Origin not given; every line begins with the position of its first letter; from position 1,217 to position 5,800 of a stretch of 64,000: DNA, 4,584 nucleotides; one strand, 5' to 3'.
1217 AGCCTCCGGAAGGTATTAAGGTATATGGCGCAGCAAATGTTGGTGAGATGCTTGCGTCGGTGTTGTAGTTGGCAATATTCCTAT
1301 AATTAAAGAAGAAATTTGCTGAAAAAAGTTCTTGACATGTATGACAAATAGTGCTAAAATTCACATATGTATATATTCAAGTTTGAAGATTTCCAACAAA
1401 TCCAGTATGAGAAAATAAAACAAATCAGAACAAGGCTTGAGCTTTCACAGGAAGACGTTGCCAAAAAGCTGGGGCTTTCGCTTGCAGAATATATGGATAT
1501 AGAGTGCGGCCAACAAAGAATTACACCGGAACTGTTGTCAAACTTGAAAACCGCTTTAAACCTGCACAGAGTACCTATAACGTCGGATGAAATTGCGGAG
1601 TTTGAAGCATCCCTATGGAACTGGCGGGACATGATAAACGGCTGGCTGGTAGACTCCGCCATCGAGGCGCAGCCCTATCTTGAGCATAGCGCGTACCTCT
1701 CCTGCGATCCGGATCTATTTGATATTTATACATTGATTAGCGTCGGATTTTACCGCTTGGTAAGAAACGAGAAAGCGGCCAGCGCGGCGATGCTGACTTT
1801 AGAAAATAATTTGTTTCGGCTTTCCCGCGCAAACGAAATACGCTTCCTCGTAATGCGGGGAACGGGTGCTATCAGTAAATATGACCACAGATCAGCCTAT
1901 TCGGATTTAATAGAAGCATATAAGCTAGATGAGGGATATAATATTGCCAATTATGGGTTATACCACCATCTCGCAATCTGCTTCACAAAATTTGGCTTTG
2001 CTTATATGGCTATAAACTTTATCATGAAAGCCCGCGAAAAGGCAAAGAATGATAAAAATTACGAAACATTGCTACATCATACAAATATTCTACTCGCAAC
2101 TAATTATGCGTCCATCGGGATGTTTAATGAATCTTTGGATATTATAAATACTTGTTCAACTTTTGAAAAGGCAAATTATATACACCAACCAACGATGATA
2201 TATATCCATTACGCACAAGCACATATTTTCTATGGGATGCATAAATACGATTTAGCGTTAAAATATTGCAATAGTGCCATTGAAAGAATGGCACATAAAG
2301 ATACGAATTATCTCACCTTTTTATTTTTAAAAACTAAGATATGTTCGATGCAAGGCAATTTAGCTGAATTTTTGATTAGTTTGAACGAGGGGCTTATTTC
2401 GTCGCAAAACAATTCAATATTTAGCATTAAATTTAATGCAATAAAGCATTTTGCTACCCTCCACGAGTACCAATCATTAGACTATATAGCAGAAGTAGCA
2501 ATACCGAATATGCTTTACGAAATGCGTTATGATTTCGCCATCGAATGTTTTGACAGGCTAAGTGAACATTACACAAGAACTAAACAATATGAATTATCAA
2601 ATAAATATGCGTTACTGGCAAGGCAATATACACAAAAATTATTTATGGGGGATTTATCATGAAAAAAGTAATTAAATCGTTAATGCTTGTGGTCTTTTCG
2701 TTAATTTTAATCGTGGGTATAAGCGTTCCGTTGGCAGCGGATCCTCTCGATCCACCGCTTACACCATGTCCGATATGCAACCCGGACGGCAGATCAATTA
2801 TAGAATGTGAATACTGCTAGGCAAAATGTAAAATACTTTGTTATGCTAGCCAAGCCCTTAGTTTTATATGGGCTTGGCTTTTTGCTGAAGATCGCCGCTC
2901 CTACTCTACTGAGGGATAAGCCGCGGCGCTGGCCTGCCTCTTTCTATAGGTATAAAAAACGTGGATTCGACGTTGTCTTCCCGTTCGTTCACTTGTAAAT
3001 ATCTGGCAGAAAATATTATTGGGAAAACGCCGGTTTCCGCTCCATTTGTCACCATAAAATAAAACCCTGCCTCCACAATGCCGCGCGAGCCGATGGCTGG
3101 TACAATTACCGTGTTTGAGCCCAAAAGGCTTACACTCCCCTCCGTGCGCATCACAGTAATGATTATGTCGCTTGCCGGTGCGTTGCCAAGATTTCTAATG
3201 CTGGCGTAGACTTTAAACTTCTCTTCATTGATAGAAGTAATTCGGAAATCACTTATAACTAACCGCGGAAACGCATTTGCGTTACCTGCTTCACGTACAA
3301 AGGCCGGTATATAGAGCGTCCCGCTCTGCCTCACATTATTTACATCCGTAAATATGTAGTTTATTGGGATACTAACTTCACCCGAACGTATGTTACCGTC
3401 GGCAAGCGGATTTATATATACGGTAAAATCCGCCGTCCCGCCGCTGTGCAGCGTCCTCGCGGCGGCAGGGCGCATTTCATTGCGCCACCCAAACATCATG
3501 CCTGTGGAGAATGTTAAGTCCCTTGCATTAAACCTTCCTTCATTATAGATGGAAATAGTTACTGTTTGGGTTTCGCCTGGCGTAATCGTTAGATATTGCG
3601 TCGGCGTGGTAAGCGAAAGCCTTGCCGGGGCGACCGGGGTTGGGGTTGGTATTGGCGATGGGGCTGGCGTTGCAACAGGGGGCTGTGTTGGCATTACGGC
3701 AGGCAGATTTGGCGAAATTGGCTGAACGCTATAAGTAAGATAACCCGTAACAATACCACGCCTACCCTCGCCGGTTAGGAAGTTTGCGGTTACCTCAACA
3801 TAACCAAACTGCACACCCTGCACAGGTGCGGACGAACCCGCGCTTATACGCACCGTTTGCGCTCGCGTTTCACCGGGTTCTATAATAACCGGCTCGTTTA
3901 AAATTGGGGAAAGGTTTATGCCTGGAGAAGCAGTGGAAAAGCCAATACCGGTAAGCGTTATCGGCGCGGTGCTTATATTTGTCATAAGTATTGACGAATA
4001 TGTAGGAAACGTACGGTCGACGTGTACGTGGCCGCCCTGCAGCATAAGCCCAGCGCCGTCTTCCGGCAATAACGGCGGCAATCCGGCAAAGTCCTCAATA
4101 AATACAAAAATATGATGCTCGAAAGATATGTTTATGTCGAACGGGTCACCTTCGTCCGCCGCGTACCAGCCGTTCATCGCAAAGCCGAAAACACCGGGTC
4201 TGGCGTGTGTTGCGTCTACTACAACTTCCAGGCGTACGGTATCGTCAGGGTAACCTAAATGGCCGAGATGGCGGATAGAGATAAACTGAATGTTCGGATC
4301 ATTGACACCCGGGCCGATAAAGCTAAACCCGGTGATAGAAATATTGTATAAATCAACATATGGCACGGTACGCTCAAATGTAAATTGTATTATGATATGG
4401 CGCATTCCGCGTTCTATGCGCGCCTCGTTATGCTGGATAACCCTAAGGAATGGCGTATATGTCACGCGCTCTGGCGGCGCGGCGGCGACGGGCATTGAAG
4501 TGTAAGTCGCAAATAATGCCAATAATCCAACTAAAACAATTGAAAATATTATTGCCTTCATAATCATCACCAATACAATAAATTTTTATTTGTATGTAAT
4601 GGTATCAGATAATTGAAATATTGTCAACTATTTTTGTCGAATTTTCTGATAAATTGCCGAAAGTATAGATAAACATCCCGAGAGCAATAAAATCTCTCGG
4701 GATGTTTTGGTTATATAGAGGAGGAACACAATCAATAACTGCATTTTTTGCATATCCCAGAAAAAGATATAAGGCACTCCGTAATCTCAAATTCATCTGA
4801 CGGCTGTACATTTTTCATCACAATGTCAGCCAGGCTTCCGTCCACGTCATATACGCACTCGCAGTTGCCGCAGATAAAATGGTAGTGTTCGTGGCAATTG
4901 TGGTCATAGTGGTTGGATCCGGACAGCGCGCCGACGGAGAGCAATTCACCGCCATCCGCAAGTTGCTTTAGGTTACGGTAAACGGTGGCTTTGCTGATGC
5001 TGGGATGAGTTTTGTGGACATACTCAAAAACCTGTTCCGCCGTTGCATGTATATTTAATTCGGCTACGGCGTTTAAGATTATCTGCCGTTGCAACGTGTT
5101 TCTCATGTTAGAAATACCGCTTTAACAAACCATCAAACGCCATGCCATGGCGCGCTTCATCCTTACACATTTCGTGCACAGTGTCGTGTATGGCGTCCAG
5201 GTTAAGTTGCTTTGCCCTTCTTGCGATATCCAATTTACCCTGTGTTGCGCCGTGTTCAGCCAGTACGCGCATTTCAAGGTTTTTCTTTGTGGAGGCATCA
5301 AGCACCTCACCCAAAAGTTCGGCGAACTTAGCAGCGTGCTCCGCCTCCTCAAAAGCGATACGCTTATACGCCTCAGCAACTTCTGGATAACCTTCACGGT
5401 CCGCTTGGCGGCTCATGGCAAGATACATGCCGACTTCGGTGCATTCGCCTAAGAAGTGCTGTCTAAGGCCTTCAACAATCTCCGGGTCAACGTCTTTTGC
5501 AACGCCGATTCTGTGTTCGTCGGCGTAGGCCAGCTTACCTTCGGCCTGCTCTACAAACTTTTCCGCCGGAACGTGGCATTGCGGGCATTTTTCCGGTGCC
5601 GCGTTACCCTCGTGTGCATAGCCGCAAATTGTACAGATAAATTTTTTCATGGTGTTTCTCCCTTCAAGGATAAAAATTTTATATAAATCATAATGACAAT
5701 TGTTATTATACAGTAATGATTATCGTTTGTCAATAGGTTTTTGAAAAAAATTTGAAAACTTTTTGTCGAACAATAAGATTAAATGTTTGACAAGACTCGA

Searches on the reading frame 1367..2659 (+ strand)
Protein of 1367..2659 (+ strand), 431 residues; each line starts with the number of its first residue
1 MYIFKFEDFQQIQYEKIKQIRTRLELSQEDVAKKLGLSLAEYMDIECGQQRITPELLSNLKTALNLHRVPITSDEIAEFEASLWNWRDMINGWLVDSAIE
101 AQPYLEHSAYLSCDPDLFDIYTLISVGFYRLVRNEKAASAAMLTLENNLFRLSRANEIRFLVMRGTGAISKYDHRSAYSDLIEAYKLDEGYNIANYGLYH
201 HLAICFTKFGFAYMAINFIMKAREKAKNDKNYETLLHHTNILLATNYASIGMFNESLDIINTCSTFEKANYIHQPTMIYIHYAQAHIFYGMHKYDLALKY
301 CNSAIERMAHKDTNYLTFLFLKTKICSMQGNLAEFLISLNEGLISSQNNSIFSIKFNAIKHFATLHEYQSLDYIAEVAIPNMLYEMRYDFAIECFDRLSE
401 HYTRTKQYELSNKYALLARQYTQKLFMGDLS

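Call 9: search_protein_families(library=pfam, proteins=[window:1367-2659:+], max_evalue=0.01)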
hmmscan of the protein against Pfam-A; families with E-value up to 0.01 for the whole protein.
window:1367-2659:+ (431 aa): 5 families
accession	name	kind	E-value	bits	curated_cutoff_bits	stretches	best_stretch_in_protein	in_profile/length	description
PF01381.28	HTH_3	-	5.3e-07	30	23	1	17-66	1-50/55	Helix-turn-helix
PF13560.12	HTH_31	-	6.9e-05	23.5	27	1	17-67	6-57/64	Helix-turn-helix domain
PF13424.12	TPR_12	-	0.00014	22.4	30.1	0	281-334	6-63/77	Tetratricopeptide repeat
PF00515.34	TPR_1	-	0.00014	21.9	27.8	1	279-306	2-29/34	Tetratricopeptide repeat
PF12844.13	HTH_19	-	0.0004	20.7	30.2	1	14-60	1-44/64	Helix-turn-helix domain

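Call 41: search_protein_families(library=ncbifam, proteins=[window:1367-2659:+], max_evalue=1)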
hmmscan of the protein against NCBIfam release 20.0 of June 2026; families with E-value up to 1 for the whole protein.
window:1367-2659:+ (431 aa): 8 families
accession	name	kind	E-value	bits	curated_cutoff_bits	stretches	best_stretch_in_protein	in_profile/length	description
NF041951.1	phage_RstR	subfamily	8.2e-05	22.8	80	1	15-65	5-55/108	RstR family transcriptional repressor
TIGR03070.1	couple_hipB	subfamily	0.00011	22.1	71.65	1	17-66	7-56/58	type II toxin-antitoxin system Y4mF family antitoxin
NF047948.1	male_kill_WMK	equivalog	0.0045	16.5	300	1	15-85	165-237/300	WO male-killing family protein Wmk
TIGR03830.1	CxxCG_CxxCG_HTH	subfamily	0.018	14.8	61.8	1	12-38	65-91/127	type II TA system antitoxin MqsA family protein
NF041265.1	NadS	equivalog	0.056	13.8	60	1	15-43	33-61/94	NadS family protein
NF041575.1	antitoxPezA_Strep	equivalog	0.081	12.9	290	1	15-74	4-63/158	type II toxin-antitoxin system antitoxin PezA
NF006015.0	PRK08154.1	subfamily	0.11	11.6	204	1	15-75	33-93/314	anaerobic benzoate catabolism transcriptional regulator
TIGR00270.2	TIGR00270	equivalog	0.14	11.9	110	1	15-66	78-129/159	multiprotein bridging factor aMBF1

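Call 97: list_cluster_members(proteins=[P0001, P0002, P0003, P0004, window:1367-2659:+, window:23100-23276:+])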
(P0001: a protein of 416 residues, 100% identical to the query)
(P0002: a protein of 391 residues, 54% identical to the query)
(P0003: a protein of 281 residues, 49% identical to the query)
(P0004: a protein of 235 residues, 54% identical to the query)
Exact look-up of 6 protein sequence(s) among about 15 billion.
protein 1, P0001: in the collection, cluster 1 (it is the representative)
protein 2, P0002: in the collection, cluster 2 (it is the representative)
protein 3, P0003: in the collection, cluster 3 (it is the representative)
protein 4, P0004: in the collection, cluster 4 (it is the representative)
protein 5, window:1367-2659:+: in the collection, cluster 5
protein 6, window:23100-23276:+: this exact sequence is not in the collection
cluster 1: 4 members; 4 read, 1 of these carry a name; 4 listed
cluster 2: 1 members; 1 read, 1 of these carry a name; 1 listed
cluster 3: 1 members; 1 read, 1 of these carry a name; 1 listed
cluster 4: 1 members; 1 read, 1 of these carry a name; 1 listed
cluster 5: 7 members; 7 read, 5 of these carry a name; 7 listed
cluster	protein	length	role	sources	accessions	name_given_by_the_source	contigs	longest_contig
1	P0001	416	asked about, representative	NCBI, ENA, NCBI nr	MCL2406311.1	MAG: tetratricopeptide repeat protein [Defluviitaleaceae bacterium] | tetratricopeptide repeat protein [Defluviitaleaceae bacterium]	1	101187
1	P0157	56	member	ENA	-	-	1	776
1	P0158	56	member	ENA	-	-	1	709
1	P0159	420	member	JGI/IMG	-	-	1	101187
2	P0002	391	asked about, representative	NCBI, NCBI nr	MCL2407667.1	MAG: tetratricopeptide repeat protein, partial [Defluviitaleaceae bacterium] | tetratricopeptide repeat protein [Defluviitaleaceae bacterium]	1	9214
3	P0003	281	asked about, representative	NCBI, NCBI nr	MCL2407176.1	MAG: tetratricopeptide repeat protein, partial [Defluviitaleaceae bacterium] | tetratricopeptide repeat protein [Defluviitaleaceae bacterium]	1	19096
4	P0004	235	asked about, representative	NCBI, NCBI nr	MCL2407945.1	MAG: tetratricopeptide repeat protein [Defluviitaleaceae bacterium] | tetratricopeptide repeat protein [Defluviitaleaceae bacterium]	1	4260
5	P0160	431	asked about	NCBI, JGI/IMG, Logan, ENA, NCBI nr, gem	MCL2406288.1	MAG: helix-turn-helix transcriptional regulator [Defluviitaleaceae bacterium] | helix-turn-helix transcriptional regulator [Defluviitaleaceae bacterium]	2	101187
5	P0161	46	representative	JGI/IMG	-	Domain of unknown function (DUF4160)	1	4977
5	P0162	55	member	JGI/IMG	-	hypothetical protein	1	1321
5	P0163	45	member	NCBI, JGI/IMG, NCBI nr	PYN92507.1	MAG: hypothetical protein DMD91_32140 [Candidatus Rokuibacteriota bacterium] | MAG: hypothetical protein DMD91_32140 [Candidatus Rokubacteria bacterium]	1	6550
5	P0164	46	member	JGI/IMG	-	hypothetical protein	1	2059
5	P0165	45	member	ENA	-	-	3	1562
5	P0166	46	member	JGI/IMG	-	-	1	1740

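Call 107: search_protein_families(library=padloc, proteins=[window:1367-2659:+], max_evalue=0.01)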
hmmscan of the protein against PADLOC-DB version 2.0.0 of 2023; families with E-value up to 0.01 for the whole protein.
window:1367-2659:+ (431 aa): 4 families
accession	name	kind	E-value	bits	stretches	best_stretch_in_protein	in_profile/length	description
PDLC02926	HTH_VI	-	1.7e-06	26.2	1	15-66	4-55/92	-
PDLC04142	capH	-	4.8e-05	22.4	1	9-74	3-63/103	capH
PDLC03665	Control_protein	-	4.9e-05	21.5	1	15-64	11-61/77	control protein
PDLC03949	RmrA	-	0.0021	15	1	14-89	4-79/363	-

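Call 108: search_protein_families(library=phrogs, proteins=[window:1367-2659:+], max_evalue=0.01)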
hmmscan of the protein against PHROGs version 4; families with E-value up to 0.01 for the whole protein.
window:1367-2659:+ (431 aa): 7 families
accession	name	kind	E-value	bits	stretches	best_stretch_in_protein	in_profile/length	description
phrog_2104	-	unknown function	2.1e-05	25.7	1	8-55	35-82/103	-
phrog_3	-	transcription regulation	3.6e-05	24.7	1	9-71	85-142/430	transcriptional repressor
phrog_955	-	DNA, RNA and nucleotide metabolism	3.7e-05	24.5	1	15-62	27-74/142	HTH DNA binding protein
phrog_2967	-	transcription regulation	0.00011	22.9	1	10-68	8-66/225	transcriptional regulator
phrog_7241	-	transcription regulation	0.00033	21.7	1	16-66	65-115/122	transcriptional regulator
phrog_2439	-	transcription regulation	0.0004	20.4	1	12-67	7-62/367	transcriptional regulator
phrog_8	-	transcription regulation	0.00079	20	1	16-66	165-210/346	transcriptional regulator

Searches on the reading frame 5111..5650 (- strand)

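Call 72: search_protein_families(library=pfam, proteins=[window:5111-5650:-], max_evalue=0.00001)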
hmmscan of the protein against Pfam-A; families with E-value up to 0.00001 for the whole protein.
window:5111-5650:- (180 aa): 2 families
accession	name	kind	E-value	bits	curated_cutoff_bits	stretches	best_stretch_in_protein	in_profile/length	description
PF21349.2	RUBY_RBDX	-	2.9e-13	49.4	26.5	1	5-32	2-29/30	Rubrerythrin, rubredoxin-like domain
PF02915.23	Rubrerythrin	-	6.5e-13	49.7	22.8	1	62-175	3-136/137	Rubrerythrin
